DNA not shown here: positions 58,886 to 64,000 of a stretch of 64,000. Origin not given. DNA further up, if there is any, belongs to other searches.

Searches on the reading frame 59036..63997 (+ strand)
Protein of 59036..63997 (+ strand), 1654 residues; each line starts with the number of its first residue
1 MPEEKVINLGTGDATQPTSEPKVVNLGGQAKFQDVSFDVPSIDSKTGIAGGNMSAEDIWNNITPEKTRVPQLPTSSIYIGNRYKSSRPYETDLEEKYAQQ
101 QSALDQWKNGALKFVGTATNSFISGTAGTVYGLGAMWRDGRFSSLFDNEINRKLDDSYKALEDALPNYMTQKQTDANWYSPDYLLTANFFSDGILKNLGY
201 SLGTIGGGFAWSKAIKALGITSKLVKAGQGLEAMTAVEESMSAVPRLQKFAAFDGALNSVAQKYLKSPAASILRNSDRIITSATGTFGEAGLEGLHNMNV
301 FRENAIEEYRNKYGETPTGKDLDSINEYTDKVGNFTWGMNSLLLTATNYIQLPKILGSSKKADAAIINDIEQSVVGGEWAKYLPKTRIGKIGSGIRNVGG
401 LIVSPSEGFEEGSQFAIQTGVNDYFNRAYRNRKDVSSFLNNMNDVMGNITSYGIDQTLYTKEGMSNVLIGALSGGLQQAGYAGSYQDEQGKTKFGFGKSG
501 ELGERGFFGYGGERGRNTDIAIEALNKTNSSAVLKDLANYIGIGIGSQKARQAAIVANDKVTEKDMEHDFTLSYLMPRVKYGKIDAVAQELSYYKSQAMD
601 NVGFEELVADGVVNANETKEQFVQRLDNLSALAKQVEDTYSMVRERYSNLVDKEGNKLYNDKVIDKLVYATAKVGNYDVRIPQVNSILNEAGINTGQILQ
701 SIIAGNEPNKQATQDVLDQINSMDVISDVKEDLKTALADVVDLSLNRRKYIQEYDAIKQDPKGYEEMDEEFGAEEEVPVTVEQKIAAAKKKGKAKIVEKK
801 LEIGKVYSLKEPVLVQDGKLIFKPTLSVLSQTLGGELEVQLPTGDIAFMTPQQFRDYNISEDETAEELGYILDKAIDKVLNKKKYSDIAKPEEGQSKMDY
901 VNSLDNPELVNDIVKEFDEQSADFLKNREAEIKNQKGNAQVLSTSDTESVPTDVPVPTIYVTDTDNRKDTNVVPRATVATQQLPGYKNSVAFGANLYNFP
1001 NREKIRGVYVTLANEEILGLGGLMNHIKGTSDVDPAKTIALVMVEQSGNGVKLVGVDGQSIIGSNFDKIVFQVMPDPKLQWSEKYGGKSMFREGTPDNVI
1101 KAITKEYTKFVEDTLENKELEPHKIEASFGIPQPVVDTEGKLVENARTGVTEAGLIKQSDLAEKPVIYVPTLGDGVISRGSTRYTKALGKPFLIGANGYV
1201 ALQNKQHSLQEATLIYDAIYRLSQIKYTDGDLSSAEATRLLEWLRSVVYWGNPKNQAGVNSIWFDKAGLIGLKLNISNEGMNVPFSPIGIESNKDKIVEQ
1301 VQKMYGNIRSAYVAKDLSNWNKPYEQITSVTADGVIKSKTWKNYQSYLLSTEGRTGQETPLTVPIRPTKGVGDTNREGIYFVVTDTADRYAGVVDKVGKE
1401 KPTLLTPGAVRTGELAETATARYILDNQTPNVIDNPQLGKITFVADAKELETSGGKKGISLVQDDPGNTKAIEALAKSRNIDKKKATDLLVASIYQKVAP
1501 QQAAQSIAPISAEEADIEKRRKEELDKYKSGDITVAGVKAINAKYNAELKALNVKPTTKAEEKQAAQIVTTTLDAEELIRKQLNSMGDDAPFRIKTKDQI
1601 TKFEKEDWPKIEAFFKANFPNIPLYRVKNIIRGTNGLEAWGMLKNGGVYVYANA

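Call 84: search_solved_structures(query=window:59036-63997:+, max_evalue=0.01)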
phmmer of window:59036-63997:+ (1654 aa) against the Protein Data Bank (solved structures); distinct sequences matched with E-value up to 0.01: 0.

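Call 85: search_protein_families(library=pfam, proteins=[window:59036-63997:+], max_evalue=0.01)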
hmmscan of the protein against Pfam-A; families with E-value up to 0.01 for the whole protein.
window:59036-63997:+ (1654 aa): 0 families
